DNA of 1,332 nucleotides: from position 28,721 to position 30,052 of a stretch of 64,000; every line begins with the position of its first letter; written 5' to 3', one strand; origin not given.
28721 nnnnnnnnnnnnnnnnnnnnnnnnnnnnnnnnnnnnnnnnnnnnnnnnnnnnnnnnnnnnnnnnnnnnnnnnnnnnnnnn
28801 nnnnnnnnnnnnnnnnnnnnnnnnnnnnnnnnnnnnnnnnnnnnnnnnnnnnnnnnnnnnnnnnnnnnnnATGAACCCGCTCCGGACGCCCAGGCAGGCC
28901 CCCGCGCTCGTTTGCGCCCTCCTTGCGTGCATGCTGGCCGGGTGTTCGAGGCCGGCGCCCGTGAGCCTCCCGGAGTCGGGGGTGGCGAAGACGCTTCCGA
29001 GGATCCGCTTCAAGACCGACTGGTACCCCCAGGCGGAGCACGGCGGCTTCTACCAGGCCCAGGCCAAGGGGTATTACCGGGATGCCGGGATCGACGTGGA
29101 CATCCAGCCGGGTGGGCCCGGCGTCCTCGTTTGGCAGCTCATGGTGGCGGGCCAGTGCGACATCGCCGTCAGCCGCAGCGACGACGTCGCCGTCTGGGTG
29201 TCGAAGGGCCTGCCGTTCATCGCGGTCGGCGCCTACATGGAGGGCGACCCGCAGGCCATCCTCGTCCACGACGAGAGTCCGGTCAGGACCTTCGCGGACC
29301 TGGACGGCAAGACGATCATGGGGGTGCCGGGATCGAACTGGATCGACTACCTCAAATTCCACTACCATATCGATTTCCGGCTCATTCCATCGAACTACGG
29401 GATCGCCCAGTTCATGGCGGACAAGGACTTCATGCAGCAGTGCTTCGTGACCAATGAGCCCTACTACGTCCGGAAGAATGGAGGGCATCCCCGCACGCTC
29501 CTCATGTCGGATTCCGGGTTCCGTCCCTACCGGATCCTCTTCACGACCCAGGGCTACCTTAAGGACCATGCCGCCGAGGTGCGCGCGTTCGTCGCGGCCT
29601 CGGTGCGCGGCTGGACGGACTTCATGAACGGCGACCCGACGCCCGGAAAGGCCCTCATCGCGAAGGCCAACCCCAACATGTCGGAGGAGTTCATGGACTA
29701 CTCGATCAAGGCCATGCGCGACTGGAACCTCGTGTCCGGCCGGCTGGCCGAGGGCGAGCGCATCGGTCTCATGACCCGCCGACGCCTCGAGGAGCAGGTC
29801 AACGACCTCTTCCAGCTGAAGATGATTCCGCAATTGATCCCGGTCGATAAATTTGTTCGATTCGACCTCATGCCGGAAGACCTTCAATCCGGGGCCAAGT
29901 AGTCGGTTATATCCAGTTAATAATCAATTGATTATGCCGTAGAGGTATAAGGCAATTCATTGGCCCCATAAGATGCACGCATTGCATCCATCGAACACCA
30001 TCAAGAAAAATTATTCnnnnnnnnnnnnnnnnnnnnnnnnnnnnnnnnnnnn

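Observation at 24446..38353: Hybrid TonB/ABC uptake locus: one ABC importer, three NMT1/THI5-type binding proteins, two tandem TonB-dependent receptors, CodA-like amidohydrolase and FAD oxidase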

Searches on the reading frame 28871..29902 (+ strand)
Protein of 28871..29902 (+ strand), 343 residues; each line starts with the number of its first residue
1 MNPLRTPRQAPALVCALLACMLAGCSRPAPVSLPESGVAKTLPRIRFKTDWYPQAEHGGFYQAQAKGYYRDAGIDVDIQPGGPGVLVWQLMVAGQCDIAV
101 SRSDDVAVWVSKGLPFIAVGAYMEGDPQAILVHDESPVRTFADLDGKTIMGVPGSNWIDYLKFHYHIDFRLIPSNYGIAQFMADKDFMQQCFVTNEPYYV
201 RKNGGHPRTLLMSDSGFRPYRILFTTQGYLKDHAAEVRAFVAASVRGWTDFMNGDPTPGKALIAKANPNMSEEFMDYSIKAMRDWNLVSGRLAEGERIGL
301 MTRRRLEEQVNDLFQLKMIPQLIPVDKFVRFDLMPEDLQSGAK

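Call 6: search_protein_families(library=pfam, proteins=[window:28871-29902:+], max_evalue=0.01)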
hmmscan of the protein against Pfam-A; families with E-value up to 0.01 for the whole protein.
window:28871-29902:+ (343 aa): 3 families
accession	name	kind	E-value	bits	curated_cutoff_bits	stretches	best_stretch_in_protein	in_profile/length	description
PF09084.16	NMT1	-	3.6e-32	112.5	20.5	1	55-253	2-211/216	NMT1/THI5 like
PF13379.11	NMT1_2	-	0.00076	19.8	24.7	0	62-135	23-99/252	NMT1-like family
PF12974.12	Phosphonate-bd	-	0.0049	16.7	27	0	73-151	28-110/242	ABC transporter, phosphonate, periplasmic substrate-binding protein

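Call 7: search_protein_families(library=ncbifam, proteins=[window:28871-29902:+], max_evalue=0.01)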
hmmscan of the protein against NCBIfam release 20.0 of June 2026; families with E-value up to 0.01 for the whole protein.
window:28871-29902:+ (343 aa): 2 families
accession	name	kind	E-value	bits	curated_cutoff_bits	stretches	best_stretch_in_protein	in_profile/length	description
TIGR01728.1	SsuA_fam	subfamily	1e-07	31.5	163.5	1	63-149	17-106/290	aliphatic sulfonate ABC transporter substrate-binding protein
NF040735.1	SBP_SaoX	equivalog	0.0041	16.2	300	1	63-186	21-140/330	ABC transporter substrate-binding subunit SaoX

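Call 10: search_solved_structures(query=window:28871-29902:+, max_evalue=0.01)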
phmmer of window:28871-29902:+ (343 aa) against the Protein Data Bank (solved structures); distinct sequences matched with E-value up to 0.01: 6.
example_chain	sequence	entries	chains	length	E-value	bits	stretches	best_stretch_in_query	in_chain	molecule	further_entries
3ix1_A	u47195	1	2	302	1.2e-11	47.3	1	44-256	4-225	N-formyl-4-amino-5-aminomethyl-2-methylpyrimidine binding protein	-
4nmy_A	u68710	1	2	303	5.4e-10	41.8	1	44-272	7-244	ABC-type transport system, extracellular solute-binding protein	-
4h6d_F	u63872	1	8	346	1.1e-08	37.6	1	43-258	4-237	Pyrimidine precursor biosynthesis enzyme THI5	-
4h65_A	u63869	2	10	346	3.6e-08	35.9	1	43-258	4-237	Pyrimidine precursor biosynthesis enzyme THI5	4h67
4esw_A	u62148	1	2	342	1.6e-06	30.4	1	43-167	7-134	Pyrimidine biosynthesis enzyme THI13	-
4esx_A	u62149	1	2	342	1.6e-06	30.4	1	43-167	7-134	Pyrimidine biosynthesis enzyme THI13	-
